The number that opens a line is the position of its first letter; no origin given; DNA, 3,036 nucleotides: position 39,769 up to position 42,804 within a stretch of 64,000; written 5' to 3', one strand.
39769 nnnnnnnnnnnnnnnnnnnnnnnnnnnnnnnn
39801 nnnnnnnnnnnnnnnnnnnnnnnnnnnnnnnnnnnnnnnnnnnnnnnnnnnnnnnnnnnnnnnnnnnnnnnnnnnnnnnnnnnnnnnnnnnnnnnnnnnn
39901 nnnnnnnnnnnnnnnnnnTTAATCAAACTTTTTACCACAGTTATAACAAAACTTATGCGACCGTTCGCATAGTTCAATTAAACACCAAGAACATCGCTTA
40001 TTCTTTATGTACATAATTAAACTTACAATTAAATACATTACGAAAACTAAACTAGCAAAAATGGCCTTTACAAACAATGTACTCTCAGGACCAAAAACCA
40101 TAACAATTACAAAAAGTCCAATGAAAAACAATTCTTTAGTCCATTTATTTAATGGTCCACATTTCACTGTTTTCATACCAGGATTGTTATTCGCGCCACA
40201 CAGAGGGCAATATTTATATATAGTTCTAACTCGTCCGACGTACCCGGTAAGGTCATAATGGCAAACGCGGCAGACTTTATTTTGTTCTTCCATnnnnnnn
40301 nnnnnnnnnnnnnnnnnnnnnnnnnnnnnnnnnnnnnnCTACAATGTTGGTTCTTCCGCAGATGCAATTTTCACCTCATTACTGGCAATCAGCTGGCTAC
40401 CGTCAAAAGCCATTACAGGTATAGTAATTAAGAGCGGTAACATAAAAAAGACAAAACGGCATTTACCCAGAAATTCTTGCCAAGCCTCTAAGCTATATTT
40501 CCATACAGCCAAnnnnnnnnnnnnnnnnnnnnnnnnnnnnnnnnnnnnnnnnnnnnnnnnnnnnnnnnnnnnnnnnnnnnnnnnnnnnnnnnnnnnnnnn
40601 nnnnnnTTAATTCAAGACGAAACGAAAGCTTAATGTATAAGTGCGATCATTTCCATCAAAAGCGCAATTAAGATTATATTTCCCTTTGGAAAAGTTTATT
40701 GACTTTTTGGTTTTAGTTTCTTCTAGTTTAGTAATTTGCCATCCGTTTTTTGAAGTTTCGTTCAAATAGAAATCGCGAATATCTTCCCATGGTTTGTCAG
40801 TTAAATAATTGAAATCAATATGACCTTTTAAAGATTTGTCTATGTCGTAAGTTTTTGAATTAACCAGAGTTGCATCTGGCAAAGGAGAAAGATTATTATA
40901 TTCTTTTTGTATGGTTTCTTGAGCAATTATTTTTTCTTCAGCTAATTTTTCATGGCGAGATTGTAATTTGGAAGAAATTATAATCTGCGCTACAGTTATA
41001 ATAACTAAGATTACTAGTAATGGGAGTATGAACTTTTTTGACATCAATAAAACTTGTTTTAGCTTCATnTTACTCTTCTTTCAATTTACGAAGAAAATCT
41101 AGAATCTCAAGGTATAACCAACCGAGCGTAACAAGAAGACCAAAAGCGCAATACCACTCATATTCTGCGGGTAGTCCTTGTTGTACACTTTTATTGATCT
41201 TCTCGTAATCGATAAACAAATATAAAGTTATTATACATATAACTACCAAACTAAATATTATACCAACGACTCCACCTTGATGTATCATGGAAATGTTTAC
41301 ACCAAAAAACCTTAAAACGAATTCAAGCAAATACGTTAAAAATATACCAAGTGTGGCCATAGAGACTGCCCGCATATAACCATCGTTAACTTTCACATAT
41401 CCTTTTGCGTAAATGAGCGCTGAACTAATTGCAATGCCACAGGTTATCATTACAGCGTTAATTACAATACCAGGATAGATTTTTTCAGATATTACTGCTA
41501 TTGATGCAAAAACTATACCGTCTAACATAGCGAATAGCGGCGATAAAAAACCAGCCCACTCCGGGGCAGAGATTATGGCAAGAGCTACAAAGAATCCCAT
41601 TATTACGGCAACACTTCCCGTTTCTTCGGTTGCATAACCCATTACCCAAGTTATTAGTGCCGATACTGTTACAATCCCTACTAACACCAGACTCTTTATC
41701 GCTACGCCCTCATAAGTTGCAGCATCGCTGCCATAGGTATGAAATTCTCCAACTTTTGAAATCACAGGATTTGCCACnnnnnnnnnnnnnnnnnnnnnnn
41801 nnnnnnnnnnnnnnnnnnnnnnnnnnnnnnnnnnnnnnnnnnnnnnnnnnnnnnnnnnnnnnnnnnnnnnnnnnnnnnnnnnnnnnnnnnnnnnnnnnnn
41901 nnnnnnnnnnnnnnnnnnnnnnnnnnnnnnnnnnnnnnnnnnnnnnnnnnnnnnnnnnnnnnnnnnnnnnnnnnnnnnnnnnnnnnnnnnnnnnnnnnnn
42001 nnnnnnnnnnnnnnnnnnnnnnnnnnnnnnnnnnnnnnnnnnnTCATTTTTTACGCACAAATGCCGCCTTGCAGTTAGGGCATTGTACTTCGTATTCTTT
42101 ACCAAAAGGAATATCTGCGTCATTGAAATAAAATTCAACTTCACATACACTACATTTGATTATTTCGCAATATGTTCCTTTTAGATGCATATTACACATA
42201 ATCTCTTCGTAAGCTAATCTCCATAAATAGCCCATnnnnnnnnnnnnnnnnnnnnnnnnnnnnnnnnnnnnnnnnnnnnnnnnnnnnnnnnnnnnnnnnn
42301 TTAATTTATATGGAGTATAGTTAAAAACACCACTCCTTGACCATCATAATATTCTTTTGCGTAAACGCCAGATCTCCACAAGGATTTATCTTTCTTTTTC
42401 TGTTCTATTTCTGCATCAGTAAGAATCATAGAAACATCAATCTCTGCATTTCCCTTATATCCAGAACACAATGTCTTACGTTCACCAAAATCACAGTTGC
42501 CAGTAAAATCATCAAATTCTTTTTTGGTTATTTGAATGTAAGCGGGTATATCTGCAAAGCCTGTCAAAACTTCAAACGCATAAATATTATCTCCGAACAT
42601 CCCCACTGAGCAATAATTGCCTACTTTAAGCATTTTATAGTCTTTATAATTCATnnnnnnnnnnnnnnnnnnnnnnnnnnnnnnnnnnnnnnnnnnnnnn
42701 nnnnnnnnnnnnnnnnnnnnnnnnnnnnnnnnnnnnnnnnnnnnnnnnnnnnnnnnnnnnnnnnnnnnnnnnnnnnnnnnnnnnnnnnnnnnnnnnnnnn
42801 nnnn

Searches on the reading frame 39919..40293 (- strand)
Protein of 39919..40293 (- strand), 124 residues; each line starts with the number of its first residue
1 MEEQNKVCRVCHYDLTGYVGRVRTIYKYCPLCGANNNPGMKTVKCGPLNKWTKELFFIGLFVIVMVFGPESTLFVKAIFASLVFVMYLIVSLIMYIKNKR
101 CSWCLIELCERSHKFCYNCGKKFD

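Call 6: search_protein_families(library=pfam, max_evalue=0.1, proteins=[window:39919-40293:-])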
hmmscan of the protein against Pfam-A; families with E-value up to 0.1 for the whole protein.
window:39919-40293:- (124 aa): 1 family
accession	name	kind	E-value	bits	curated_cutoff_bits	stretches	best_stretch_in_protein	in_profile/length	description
PF12773.13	DZR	-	7.7e-05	23.2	27.3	2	2-41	9-39/45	Double zinc ribbon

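Call 7: search_protein_families(library=ncbifam, max_evalue=0.1, proteins=[window:39919-40293:-])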
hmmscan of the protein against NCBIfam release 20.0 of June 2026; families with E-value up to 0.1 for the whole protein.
window:39919-40293:- (124 aa): 1 family
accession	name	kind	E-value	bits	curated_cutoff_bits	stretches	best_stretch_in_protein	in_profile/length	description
NF045710.1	GSU0071_fam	equivalog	0.042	13.9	99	1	9-96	35-119/138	GSU0071 family protein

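Call 8: search_protein_families(library=padloc, max_evalue=0.1, proteins=[window:39919-40293:-])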
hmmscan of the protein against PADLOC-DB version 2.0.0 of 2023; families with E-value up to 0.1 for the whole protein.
window:39919-40293:- (124 aa): 0 families

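Call 9: search_protein_families(library=phrogs, max_evalue=0.1, proteins=[window:39919-40293:-])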
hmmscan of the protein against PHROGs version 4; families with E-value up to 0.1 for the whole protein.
window:39919-40293:- (124 aa): 1 family
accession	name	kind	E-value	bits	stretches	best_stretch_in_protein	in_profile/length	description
phrog_10714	-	unknown function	0.031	15.5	0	95-124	70-100/109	-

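Call 16: find_encoding_contigs(protein=window:39919-40293:-, flank=10000, max_places=10)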
Protein window:39919-40293:- (124 aa): 8 contigs read that carry it; 2 places shown.
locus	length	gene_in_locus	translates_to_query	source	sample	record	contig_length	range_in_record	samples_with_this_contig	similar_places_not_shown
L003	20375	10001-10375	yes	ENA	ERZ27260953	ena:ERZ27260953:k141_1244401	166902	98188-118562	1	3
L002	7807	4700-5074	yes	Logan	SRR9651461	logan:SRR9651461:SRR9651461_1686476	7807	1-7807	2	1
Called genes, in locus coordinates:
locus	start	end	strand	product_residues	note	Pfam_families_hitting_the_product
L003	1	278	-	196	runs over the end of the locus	PF03412:Peptidase_C39, PF09778:Guanylate_cyc_2 (faint), PF11814:DUF3335 (faint), PF13529:Peptidase_C39_2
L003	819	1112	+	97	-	-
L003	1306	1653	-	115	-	PF05899:Cupin_3 (weak), PF07883:Cupin_2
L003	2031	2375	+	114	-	-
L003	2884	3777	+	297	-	PF02558:ApbA, PF08546:ApbA_C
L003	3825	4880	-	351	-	PF01734:Patatin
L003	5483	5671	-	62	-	-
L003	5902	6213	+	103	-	PF12844:HTH_19 (weak), PF01381:HTH_3, PF13443:HTH_26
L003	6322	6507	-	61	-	-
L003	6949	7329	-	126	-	PF00903:Glyoxalase, PF13669:Glyoxalase_4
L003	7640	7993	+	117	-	-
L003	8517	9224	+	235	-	PF12811:BaxI_1, PF01027:Bax1-I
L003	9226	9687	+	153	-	PF27226:AF_1845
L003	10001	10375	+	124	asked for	-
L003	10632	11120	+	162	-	-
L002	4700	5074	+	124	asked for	-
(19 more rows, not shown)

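Call 79: find_related_loci(query=A4, collection=viral_contigs, flank=10000)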
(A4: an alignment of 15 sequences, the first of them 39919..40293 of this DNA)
Query A4 (124 aa) in viral_contigs; peptide patterns used: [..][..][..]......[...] (x = any residue, [..] = any of these).
372 stretches matched a pattern, but none encodes a relative of the query by tblastn (E <= 1e-3).

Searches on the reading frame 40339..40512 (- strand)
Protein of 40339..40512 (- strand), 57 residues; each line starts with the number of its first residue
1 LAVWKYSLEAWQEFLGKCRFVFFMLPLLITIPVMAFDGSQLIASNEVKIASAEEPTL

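Call 6: search_protein_families(library=pfam, max_evalue=0.1, proteins=[window:40339-40512:-])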
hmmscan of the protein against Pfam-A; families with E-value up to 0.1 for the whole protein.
window:40339-40512:- (57 aa): 1 family
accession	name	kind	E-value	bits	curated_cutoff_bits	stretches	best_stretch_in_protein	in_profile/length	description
PF05086.17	Dicty_REP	-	0.079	11.4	21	1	9-47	728-768/911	Dictyostelium (Slime Mold) REP protein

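Call 7: search_protein_families(library=ncbifam, max_evalue=0.1, proteins=[window:40339-40512:-])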
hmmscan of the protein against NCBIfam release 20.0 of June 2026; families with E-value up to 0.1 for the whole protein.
window:40339-40512:- (57 aa): 0 families

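Call 8: search_protein_families(library=padloc, max_evalue=0.1, proteins=[window:40339-40512:-])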
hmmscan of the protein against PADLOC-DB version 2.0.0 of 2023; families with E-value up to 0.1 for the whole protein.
window:40339-40512:- (57 aa): 0 families

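Call 9: search_protein_families(library=phrogs, max_evalue=0.1, proteins=[window:40339-40512:-])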
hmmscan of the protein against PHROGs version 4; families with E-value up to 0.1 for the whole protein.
window:40339-40512:- (57 aa): 0 families

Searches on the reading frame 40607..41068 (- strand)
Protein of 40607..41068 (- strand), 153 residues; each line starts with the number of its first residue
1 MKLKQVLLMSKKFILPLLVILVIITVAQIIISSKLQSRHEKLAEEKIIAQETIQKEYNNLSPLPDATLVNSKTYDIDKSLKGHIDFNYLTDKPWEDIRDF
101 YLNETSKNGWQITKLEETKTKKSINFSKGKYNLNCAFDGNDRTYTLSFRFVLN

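Call 6: search_protein_families(library=pfam, max_evalue=0.1, proteins=[window:40607-41068:-])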
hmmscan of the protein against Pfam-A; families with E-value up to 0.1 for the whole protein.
window:40607-41068:- (153 aa): 1 family
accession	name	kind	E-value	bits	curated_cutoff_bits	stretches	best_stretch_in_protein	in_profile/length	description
PF01956.21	EMC3_TMCO1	-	0.0091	16.2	27.1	1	10-61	9-61/169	Integral membrane protein EMC3/TMCO1-like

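Call 7: search_protein_families(library=ncbifam, max_evalue=0.1, proteins=[window:40607-41068:-])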
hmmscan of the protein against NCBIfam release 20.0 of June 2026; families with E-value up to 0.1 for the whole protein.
window:40607-41068:- (153 aa): 1 family
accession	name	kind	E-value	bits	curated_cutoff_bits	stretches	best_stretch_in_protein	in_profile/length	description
NF041435.1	UmoD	subfamily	0.058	12.9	150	1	11-67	6-63/158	UmoD family flagellar biogenesis regulator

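Call 8: search_protein_families(library=padloc, max_evalue=0.1, proteins=[window:40607-41068:-])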
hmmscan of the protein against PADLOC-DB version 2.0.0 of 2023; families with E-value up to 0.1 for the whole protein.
window:40607-41068:- (153 aa): 1 family
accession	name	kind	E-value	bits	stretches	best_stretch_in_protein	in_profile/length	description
PDLC01505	Cmr1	-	0.0059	15.2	1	20-58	15-54/78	"CAS-III-B,CAS-III-C; effector_G7"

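Call 9: search_protein_families(library=phrogs, max_evalue=0.1, proteins=[window:40607-41068:-])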
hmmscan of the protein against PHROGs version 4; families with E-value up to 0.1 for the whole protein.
window:40607-41068:- (153 aa): 0 families

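Call 20: find_homologous_proteins(query=window:40607-41068:-, max_evalue=0.01)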
Query window:40607-41068:- (153 aa): 1 proteins with E <= 0.01 among 37 candidates.
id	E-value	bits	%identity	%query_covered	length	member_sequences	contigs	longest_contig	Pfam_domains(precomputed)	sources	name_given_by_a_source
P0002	9.2e-94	329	100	100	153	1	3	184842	PF27226.1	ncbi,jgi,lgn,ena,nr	ncbi:MAG: hypothetical protein H6Q73_1298 [Firmicutes bacterium]|nr:hypothetical protein [Bacillota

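Call 64: predict_structure(alignment_id=A2)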
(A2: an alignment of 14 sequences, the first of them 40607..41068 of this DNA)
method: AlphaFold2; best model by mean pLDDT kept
length: 153 residues; sequences in the alignment: 14
mean_pLDDT: 87.0   pTM: 0.69
mean pLDDT of the five models: 87.0, 86.8, 86.6, 86.4, 86.0
residues with pLDDT >= 90: 89; 70-90: 50; 50-70: 11; < 50: 3
segments of 3 or more residues with pLDDT < 50: 142-144
pLDDT, mean of each block of 10 residues (from residue 1): 73 90 97 92 87 92 94 76 88 93 97 92 93 84 60 78
secondary structure, 60 per line:
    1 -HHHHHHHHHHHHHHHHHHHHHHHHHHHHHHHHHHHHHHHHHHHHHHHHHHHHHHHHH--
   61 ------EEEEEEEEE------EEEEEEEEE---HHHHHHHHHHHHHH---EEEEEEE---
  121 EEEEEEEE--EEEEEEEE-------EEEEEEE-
elements in order: H2-58 E67-75 E82-90 H94-107 E111-117 E121-128 E131-138 E146-152

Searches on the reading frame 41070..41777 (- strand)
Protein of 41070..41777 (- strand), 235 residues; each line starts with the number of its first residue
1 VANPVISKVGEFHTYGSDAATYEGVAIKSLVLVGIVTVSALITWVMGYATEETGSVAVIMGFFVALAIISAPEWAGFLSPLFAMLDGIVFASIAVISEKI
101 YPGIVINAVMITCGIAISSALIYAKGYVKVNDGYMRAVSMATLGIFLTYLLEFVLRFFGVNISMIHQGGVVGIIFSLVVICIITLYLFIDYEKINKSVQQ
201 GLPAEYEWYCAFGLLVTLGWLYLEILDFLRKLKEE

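Call 6: search_protein_families(library=pfam, max_evalue=0.1, proteins=[window:41070-41777:-])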
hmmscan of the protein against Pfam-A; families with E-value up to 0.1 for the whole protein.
window:41070-41777:- (235 aa): 2 families
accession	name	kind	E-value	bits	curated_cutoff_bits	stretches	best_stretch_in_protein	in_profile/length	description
PF12811.12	BaxI_1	-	2.3e-57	194.7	26.2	1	3-233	1-232/233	Bax inhibitor 1 like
PF06645.18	SPC12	-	0.011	16.3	23.6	1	32-76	13-58/71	Microsomal signal peptidase 12 kDa subunit (SPC12)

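Call 7: search_protein_families(library=ncbifam, max_evalue=0.1, proteins=[window:41070-41777:-])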
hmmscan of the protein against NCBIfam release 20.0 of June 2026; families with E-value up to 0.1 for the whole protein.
window:41070-41777:- (235 aa): 0 families

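Call 8: search_protein_families(library=padloc, max_evalue=0.1, proteins=[window:41070-41777:-])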
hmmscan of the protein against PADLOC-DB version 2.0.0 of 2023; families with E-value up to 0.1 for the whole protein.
window:41070-41777:- (235 aa): 0 families

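Call 9: search_protein_families(library=phrogs, max_evalue=0.1, proteins=[window:41070-41777:-])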
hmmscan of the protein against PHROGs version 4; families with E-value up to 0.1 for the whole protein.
window:41070-41777:- (235 aa): 0 families

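Call 15: find_encoding_contigs(protein=window:41070-41777:-, flank=10000, max_places=10)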
Protein window:41070-41777:- (235 aa): 6 contigs read that carry it; 2 places shown.
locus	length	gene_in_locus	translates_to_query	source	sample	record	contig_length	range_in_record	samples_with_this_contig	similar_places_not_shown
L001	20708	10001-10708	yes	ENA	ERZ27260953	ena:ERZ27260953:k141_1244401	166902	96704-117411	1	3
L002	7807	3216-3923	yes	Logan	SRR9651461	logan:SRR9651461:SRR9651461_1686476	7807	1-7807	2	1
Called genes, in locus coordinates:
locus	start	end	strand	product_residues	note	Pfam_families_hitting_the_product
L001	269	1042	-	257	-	PF01925:TauE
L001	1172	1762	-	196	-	PF03412:Peptidase_C39, PF09778:Guanylate_cyc_2 (faint), PF11814:DUF3335 (faint), PF13529:Peptidase_C39_2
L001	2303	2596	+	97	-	-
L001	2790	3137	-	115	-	PF05899:Cupin_3 (weak), PF07883:Cupin_2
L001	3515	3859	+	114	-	-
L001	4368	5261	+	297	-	PF02558:ApbA, PF08546:ApbA_C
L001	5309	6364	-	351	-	PF01734:Patatin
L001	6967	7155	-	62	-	-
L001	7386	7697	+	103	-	PF12844:HTH_19 (weak), PF01381:HTH_3, PF13443:HTH_26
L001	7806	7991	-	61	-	-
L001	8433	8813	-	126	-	PF00903:Glyoxalase, PF13669:Glyoxalase_4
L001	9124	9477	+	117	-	-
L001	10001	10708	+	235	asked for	PF12811:BaxI_1, PF01027:Bax1-I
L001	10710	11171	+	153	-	PF27226:AF_1845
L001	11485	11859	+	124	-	-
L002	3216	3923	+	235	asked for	PF12811:BaxI_1, PF01027:Bax1-I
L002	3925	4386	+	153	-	PF27226:AF_1845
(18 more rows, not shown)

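Call 17: find_related_loci(query=window:41070-41777:-, collection=genome_contigs, flank=10000)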
Query window:41070-41777:- (235 aa) in genome_contigs; peptide patterns used: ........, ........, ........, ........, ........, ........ (x = any residue, [..] = any of these).
43 stretches matched a pattern; 3 encode a relative of the query (tblastn E <= 1e-3); 3 distinct loci.
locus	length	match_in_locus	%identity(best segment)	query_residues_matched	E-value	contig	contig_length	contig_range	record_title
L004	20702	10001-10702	48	1-233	1e-65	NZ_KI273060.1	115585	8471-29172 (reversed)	Mitsuokella sp. oral taxon 131 str. W9106 Scaffold3, whole genome shotgun sequence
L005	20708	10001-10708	43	1-234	6e-53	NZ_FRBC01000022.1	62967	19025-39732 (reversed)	Selenomonas ruminantium strain HD4, whole genome shotgun sequence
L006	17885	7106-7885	26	2-235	8e-15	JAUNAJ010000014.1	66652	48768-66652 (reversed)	MAG: Lachnospiraceae bacterium isolate S19M_St_40 NODE_51_length_66652_cov_108.915942, whole genome shotgun sequence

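Call 98: find_related_loci(query=window:41070-41777:-, collection=viral_contigs, flank=8000)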
Query window:41070-41777:- (235 aa) in viral_contigs; peptide patterns used: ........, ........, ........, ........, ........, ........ (x = any residue, [..] = any of these).
No stretch of DNA in the collection matches any of the patterns.

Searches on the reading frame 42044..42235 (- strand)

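Call 6: search_protein_families(library=pfam, max_evalue=0.1, proteins=[window:42044-42235:-])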
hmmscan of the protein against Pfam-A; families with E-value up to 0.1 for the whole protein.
window:42044-42235:- (63 aa): 5 families
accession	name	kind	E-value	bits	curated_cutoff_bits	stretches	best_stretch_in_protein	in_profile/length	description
PF13717.11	Zn_ribbon_4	-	5.1e-05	23.6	30.3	1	25-59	2-35/36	zinc-ribbon domain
PF24441.1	DUF7560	-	0.017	15.3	27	0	46-59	2-15/44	Family of unknown function (DUF7560)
PF08063.17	Zn_ribbon_PADR1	-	0.024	14.9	25.1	0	25-39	2-17/42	PADR1 domain, zinc ribbon fold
PF13248.11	Zn_ribbon_3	-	0.043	13.7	27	1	49-62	2-14/26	zinc-ribbon domain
PF22191.2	IBR_1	-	0.074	13.4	27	0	16-35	13-31/47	IBR domain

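Call 7: search_protein_families(library=ncbifam, max_evalue=0.1, proteins=[window:42044-42235:-])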
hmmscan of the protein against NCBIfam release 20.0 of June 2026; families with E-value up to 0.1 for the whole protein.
window:42044-42235:- (63 aa): 1 family
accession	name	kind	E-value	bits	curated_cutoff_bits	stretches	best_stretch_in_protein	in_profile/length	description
TIGR02098.1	MJ0042_CXXC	domain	8.3e-05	22.2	20.9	1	25-60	2-36/38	MJ0042-type zinc finger domain-containing protein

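Call 8: search_protein_families(library=padloc, max_evalue=0.1, proteins=[window:42044-42235:-])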
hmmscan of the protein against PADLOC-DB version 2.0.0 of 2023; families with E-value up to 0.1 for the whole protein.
window:42044-42235:- (63 aa): 0 families

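Call 9: search_protein_families(library=phrogs, max_evalue=0.1, proteins=[window:42044-42235:-])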
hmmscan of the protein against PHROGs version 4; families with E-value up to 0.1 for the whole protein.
window:42044-42235:- (63 aa): 2 families
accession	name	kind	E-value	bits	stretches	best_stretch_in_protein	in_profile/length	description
phrog_4875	-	unknown function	0.018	16.2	0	24-44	28-49/77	-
phrog_22543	-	unknown function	0.037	15.5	1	26-58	66-96/105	-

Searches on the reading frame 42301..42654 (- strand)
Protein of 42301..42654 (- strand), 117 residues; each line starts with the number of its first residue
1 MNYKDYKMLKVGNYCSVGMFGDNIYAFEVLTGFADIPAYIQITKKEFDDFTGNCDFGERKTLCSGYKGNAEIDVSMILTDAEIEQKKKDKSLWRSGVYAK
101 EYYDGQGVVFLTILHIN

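Call 6: search_protein_families(library=pfam, max_evalue=0.1, proteins=[window:42301-42654:-])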
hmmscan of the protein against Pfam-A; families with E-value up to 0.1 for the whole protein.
window:42301-42654:- (117 aa): 0 families

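Call 7: search_protein_families(library=ncbifam, max_evalue=0.1, proteins=[window:42301-42654:-])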
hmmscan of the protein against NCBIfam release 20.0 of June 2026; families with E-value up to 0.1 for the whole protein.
window:42301-42654:- (117 aa): 0 families

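Call 8: search_protein_families(library=padloc, max_evalue=0.1, proteins=[window:42301-42654:-])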
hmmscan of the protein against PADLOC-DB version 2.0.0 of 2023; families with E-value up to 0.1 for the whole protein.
window:42301-42654:- (117 aa): 0 families

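Call 9: search_protein_families(library=phrogs, max_evalue=0.1, proteins=[window:42301-42654:-])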
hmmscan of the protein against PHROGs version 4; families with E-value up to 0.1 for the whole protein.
window:42301-42654:- (117 aa): 0 families

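Call 97: find_related_loci(query=window:42301-42654:-, collection=viral_contigs, flank=8000)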
Query window:42301-42654:- (117 aa) in viral_contigs; peptide patterns used: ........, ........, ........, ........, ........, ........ (x = any residue, [..] = any of these).
28 stretches matched a pattern, but none encodes a relative of the query by tblastn (E <= 1e-3).
